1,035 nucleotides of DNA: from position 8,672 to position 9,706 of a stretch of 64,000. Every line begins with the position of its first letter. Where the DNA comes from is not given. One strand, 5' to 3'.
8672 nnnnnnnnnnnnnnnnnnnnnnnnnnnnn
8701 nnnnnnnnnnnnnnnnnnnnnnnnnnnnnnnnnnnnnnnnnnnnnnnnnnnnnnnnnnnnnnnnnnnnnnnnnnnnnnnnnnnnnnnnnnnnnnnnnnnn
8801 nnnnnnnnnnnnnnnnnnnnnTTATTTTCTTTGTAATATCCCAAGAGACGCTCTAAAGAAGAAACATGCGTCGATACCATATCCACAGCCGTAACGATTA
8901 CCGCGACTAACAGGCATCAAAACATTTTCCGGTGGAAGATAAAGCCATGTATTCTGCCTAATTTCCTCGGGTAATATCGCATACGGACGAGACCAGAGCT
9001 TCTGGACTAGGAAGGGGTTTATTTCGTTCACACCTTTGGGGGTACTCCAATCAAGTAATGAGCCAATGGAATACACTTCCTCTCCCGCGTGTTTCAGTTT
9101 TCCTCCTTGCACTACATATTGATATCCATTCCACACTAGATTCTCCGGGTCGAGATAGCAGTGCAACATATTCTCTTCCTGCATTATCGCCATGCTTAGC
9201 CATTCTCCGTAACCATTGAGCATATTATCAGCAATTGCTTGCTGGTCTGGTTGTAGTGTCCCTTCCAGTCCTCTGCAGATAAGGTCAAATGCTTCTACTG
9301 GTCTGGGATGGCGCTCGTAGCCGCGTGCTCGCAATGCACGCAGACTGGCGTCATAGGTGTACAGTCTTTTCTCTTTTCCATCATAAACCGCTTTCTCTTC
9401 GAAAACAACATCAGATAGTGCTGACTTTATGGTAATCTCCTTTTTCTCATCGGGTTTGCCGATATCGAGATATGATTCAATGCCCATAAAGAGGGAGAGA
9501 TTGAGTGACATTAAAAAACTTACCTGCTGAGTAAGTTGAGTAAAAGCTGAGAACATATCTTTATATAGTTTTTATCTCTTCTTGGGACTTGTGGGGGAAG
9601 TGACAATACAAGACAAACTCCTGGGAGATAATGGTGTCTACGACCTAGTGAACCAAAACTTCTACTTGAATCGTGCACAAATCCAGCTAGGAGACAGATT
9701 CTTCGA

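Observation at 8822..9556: Three-member family of unknown ~220-aa proteins with evidence of recent gene conversion (copy 1)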

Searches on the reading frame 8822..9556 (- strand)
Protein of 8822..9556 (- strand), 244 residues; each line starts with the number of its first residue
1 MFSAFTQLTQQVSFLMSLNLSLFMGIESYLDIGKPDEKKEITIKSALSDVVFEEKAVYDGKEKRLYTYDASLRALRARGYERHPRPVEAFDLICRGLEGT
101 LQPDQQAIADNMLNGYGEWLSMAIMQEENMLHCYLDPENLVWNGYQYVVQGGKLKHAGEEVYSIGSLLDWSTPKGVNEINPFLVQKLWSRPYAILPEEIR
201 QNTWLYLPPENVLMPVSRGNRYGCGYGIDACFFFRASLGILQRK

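Call 8: search_protein_families(library=pfam, proteins=[window:8822-9556:-], max_evalue=10)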
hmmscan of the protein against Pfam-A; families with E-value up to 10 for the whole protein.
window:8822-9556:- (244 aa): 0 families

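Call 10: search_protein_families(library=ncbifam, proteins=[window:8822-9556:-], max_evalue=10)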
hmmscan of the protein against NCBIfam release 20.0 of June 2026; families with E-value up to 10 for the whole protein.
window:8822-9556:- (244 aa): 0 families

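Call 11: search_protein_families(library=phrogs, proteins=[window:8822-9556:-], max_evalue=10)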
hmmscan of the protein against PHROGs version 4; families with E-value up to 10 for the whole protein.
window:8822-9556:- (244 aa): 1 family
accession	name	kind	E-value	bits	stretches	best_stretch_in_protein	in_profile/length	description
phrog_35772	-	unknown function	0.34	12.1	1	123-164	65-106/136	-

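Call 12: search_solved_structures(query=A1, max_evalue=10)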
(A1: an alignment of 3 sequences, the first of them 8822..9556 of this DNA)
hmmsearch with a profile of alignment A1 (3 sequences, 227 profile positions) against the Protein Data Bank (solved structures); distinct sequences matched with E-value up to 10: 5.
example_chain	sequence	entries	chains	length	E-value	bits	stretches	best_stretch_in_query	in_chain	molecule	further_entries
7qh7_W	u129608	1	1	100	0.069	15.9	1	42-79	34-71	39S ribosomal protein L27, mitochondrial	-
6nu2_W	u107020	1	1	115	0.093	15.5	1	42-79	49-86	39S ribosomal protein L27, mitochondrial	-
6xyw_Br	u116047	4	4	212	0.13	15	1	156-209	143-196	40S ribosomal protein S19, mitochondrial | uS19m | Small ribosomal subunit protein uS19m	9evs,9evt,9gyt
3j7y_W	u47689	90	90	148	0.15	14.8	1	43-79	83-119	bL27 | bL27m | 39S ribosomal protein L27, mitochondrial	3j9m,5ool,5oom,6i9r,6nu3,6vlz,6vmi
6fyv_A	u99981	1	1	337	0.26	14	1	100-143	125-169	Dual specificity protein kinase CLK4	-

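Call 13: find_homologous_proteins(query=A1, max_evalue=0.001)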
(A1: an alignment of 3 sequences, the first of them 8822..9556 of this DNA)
Query A1 (3 sequences) (244 aa, profile of the alignment): 122 proteins with E <= 0.001 among 7809 candidates; the best 120 are listed.
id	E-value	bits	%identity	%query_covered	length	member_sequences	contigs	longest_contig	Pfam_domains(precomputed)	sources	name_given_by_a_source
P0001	4.1e-136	470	100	100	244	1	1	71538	-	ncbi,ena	-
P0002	7.9e-133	459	73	89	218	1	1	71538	-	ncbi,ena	-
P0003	4.0e-131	453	68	83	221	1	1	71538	-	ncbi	-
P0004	3.9e-118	411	67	90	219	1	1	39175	-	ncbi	-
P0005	6.6e-114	397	73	90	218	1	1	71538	-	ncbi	-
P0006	4.5e-113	394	70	89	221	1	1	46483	-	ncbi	-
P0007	1.3e-112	393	71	89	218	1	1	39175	-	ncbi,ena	-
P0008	8.1e-112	390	68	90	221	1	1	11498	-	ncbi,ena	-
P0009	2.3e-111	389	65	91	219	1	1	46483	-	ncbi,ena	-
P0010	9.5e-111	387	71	90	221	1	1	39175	-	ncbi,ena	-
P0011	2.4e-109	382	69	89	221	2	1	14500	-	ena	-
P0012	1.5e-108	380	69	89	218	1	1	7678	-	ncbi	-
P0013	2.3e-108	379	68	88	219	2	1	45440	-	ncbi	-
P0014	2.6e-108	379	66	89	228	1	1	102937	-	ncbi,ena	-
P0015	5.2e-108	378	67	89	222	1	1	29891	-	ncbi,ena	-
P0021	1.3e-106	373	63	89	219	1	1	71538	-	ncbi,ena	-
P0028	2.0e-95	337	64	90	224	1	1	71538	-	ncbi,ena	-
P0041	4.1e-50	188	45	77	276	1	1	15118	-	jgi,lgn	jgi:hypothetical protein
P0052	3.8e-39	153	39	71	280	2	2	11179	-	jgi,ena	-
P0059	1.5e-36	144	39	70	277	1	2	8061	-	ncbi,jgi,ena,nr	ncbi:MAG: hypothetical protein COU68_04145 [Candidatus Pacebacteria bacterium CG10_big_fil_rev_8_21_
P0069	3.8e-34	136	36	82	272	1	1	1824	-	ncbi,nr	ncbi:MAG: hypothetical protein QME12_09270 [Nanoarchaeota archaeon]|nr:hypothetical protein [Nanoarc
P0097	7.2e-28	116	46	43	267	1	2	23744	-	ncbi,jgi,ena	ncbi:MAG: hypothetical protein WC852_02560 [Candidatus Nanoarchaeia archaeon]|jgi:hypothetical prote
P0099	2.5e-27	114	37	80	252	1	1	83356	-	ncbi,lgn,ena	-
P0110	3.8e-23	100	36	61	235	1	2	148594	-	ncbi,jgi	jgi:hypothetical protein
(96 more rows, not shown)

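Call 17: find_encoding_contigs(protein=P0005, flank=10000, max_places=4)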
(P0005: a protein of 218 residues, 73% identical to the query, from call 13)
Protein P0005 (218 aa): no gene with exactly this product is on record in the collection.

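Call 18: find_encoding_contigs(protein=P0001, flank=10000, max_places=4)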
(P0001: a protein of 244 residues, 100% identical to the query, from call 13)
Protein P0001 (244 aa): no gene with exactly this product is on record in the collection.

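Call 19: list_cluster_members(proteins=[P0001, P0005, P0004, P0006, P0014, P0059, P0069, P0097, P0110, P0099])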
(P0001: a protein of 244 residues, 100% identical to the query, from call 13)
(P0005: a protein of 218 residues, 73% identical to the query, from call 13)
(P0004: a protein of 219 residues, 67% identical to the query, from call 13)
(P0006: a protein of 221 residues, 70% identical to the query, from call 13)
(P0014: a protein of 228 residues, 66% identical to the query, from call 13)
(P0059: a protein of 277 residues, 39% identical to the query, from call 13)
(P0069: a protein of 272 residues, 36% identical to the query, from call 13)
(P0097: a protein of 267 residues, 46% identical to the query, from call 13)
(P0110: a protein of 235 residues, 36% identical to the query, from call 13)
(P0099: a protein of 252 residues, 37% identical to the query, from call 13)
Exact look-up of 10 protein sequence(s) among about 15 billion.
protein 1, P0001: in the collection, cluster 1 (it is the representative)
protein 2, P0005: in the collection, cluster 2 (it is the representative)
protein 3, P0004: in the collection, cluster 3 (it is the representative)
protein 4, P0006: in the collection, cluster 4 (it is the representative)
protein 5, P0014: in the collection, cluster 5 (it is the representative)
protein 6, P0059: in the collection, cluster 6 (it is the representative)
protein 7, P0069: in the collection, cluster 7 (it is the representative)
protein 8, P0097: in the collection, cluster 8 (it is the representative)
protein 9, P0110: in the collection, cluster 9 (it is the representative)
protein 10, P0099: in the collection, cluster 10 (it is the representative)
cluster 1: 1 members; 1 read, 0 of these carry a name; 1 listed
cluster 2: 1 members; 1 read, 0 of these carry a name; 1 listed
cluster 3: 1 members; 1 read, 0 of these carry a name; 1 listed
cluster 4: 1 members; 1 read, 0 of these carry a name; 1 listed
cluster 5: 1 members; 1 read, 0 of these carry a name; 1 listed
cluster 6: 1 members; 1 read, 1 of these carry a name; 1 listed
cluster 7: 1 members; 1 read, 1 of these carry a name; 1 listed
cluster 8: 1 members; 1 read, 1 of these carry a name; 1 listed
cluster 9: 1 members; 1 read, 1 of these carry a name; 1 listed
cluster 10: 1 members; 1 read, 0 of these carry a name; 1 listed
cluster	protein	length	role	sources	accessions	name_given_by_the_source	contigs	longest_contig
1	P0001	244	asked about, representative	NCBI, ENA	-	-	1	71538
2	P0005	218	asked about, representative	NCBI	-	-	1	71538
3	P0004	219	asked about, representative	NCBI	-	-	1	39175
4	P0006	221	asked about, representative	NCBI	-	-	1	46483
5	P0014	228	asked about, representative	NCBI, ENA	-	-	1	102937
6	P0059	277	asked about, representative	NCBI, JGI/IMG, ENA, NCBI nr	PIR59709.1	MAG: hypothetical protein COU68_04145 [Candidatus Pacebacteria bacterium ...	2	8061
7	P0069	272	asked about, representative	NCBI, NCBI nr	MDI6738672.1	MAG: hypothetical protein QME12_09270 [Nanoarchaeota archaeon] | hypothetical protein [Nanoarchaeota archaeon]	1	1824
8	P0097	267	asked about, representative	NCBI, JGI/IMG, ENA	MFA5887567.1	MAG: hypothetical protein WC852_02560 [Candidatus Nanoarchaeia archaeon] | hypothetical protein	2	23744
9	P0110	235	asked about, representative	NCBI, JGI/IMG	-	hypothetical protein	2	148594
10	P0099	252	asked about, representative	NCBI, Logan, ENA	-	-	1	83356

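Call 26: find_related_loci(query=A4, collection=genome_contigs, flank=10000)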
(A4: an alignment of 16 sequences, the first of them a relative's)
Query A4 (221 aa) in genome_contigs; peptide patterns used: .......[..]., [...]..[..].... (x = any residue, [..] = any of these).
581 stretches matched a pattern (row limit reached: there are more); 1 encode a relative of the query (tblastn E <= 1e-3); 1 distinct loci.
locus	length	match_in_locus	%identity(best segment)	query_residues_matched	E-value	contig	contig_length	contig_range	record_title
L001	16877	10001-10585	38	24-219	3e-40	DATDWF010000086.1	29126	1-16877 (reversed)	MAG TPA_asm: Candidatus Nanoarchaeia archaeon isolate SMAG_U8103 k141_271243, whole genome shotgun sequence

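Call 35: predict_structure(alignment_id=A3)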
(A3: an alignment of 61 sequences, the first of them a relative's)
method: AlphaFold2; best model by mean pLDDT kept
length: 221 residues; sequences in the alignment: 61
mean_pLDDT: 91.5   pTM: 0.87
mean pLDDT of the five models: 91.5, 90.3, 90.3, 90.3, 89.3
residues with pLDDT >= 90: 183; 70-90: 21; 50-70: 7; < 50: 10
segments of 3 or more residues with pLDDT < 50: 1-10
pLDDT, mean of each block of 10 residues (from residue 1): 45 63 89 96 98 98 97 97 97 95 97 97 95 98 88 96 97 97 95 93 89 97 88
secondary structure, 60 per line:
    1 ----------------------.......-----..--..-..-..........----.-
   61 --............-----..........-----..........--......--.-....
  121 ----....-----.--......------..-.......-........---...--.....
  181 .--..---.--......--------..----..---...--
elements in order: H23-26 E27-29 H45-54 H63-74 H80-89 E95-104 E107-112 E117-120 E125-128 E137-142 H152-158 H160-167 H176-181 E192-197 E217-219

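Call 38: search_protein_representatives(alignment_id=A3)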
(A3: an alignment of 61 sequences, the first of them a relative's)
Query: 61 sequences, 254 profile positions. Proteins with E-value up to 0.001 (for the whole library): 521; up to 1e-10: 453; up to 1e-30: 277. The best 150 are listed.
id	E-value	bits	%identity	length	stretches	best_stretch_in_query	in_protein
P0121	2.6e-154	528.3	-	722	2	31-236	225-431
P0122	5.3e-154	527.3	-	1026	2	30-230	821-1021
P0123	3.3e-84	298.6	-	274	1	8-239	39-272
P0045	8.2e-83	294.1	-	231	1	2-232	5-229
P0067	2.5e-82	292.5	-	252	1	7-233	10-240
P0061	2.3e-81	289.3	-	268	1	26-239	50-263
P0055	6.6e-80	284.5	-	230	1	3-231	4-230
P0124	1.3e-79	283.6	-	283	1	19-229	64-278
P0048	1.9e-79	283.1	-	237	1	4-233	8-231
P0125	1.9e-77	276.5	-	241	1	26-237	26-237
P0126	4.8e-77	275.2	-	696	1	9-239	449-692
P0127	7.0e-77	274.6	-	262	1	15-237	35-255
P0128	6.5e-75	268.2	-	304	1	27-242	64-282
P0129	8.5e-75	267.8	-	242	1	5-233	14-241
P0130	1.3e-74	267.2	-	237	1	29-231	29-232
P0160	1.7e-65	237.3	-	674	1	26-235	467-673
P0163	3.9e-65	236.2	-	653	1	20-235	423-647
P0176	3.4e-62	226.5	-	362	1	12-237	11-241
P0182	6.0e-60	219.2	-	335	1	10-235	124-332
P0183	7.8e-60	218.8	-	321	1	10-245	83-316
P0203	1.4e-54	201.6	-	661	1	19-239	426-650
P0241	1.9e-47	178.2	-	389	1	32-236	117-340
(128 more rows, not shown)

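Call 39: search_protein_families(library=pfam, proteins=[P0121, P0122, P0126, P0160, P0163, P0203, P0241, P0176, P0182, P0183], max_evalue=0.01)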
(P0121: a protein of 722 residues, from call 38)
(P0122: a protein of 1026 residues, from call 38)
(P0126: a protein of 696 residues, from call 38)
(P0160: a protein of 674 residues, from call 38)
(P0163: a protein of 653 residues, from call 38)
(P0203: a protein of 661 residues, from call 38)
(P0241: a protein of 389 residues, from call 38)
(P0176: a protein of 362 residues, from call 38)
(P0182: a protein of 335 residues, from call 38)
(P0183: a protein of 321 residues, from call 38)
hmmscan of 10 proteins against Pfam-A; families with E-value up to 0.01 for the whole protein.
P0121 (722 aa): 1 family
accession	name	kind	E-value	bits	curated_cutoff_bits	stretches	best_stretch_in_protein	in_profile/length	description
PF22077.1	C2c1_Nuc-II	-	0.0077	16.6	27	0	292-337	66-111/128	CRISPR-associated endonuclease C2c1 Nuc-II domain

P0122 (1026 aa): 4 families
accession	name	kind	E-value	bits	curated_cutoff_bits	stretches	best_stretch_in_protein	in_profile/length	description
PF00069.31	Pkinase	-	3.6e-32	112.2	31.7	1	124-375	3-256/263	Protein kinase domain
PF07714.23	PK_Tyr_Ser-Thr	-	1.2e-24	87.4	23.1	1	123-372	2-250/258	Protein tyrosine and serine/threonine kinase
PF01636.29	APH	-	1.6e-07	31.8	23.2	1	239-272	164-198/239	Phosphotransferase enzyme family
PF17667.7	Pkinase_fungal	-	3.7e-05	23.1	24.1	1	240-308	302-368/387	Fungal protein kinase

P0126 (696 aa): 0 families

P0160 (674 aa): 0 families

P0163 (653 aa): 0 families

P0203 (661 aa): 0 families

P0241 (389 aa): 0 families

P0176 (362 aa): 0 families

P0182 (335 aa): 0 families

P0183 (321 aa): 0 families

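Call 44: find_encoding_contigs(protein=P0014, flank=10000, max_places=3)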
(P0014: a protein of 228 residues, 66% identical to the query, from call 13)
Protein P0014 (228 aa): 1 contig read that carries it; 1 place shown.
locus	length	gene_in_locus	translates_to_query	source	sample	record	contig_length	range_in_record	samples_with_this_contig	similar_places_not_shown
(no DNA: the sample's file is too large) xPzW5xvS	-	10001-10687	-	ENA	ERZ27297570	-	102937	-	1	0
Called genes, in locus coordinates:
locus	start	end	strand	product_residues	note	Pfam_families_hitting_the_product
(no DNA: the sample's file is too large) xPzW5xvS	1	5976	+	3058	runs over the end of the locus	PF13620:CarboxypepD_reg, PF19077:Big_13 (faint)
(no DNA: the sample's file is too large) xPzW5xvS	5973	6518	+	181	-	-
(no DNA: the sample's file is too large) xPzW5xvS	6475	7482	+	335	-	-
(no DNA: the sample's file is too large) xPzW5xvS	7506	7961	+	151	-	-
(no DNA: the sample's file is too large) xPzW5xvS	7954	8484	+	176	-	-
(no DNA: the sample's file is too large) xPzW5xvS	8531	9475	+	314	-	PF17244:CDC24_OB3 (faint), PF01336:tRNA_anti-codon (faint), PF08646:Rep_fac-A_C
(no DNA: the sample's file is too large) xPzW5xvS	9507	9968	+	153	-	PF04307:YdjM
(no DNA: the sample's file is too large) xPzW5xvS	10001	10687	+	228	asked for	-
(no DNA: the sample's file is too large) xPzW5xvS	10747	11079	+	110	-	-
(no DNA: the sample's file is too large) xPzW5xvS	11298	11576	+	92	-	-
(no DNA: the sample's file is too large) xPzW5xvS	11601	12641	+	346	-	PF14520:HHH_5, PF00154:RecA_N, PF08423:Rad51, PF13481:AAA_25 (weak), PF06745:ATPase (weak)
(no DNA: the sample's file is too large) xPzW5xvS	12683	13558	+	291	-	PF06550:SPP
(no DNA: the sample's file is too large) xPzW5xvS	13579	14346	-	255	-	-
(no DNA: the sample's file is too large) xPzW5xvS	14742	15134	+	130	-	-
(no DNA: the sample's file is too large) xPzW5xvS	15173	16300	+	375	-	PF00702:Hydrolase (weak), PF13419:HAD_2 (faint)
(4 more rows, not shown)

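Call 45: find_encoding_contigs(protein=P0097, flank=10000, max_places=3)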
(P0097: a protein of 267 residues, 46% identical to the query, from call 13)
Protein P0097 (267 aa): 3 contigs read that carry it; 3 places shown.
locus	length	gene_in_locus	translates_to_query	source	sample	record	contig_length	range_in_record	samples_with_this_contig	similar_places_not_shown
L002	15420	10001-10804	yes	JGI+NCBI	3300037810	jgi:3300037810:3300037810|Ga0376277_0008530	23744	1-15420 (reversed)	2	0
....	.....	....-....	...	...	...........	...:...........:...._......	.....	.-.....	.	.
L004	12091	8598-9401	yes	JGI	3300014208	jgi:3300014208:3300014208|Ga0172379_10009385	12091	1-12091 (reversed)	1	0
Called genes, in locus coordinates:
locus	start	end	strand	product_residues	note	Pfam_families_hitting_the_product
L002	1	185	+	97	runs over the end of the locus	PF04010:DUF357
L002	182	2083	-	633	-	PF02518:HATPase_c (faint), PF13589:HATPase_c_3, PF01119:DNA_mis_repair, PF08676:MutL_C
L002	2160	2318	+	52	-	-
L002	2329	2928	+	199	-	-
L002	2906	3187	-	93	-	-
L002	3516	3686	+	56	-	-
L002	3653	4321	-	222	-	-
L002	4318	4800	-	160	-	-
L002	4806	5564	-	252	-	-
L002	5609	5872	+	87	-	PF25213:HVO_A0261_N (weak), PF01022:HTH_5 (faint)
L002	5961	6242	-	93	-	PF00488:MutS_V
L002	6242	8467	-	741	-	PF01624:MutS_I, PF05188:MutS_II, PF05192:MutS_III, PF05190:MutS_IV, PF00488:MutS_V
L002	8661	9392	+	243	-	-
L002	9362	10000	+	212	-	-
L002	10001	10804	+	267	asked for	-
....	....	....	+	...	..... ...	-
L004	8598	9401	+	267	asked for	-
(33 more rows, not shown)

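Call 46: find_encoding_contigs(protein=P0110, flank=10000, max_places=3)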
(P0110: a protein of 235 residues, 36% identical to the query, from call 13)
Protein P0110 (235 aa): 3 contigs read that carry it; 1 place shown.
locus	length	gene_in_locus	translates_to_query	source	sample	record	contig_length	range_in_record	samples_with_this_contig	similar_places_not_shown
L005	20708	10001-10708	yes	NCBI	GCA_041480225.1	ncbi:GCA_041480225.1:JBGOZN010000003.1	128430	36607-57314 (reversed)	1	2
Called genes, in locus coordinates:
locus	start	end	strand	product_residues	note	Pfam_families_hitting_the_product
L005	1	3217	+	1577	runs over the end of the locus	-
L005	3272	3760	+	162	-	-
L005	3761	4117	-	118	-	PF11950:DUF3467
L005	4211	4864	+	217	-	PF00702:Hydrolase, PF12710:HAD (weak), PF13419:HAD_2, PF13242:Hydrolase_like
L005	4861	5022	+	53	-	-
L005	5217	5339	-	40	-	-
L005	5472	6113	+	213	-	PF24365:DUF7521 (weak)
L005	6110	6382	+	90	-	PF14947:HTH_45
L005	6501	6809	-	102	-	-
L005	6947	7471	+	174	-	PF01161:PBP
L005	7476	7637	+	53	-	-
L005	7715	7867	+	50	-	-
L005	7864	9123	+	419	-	-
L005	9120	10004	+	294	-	-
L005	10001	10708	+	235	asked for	-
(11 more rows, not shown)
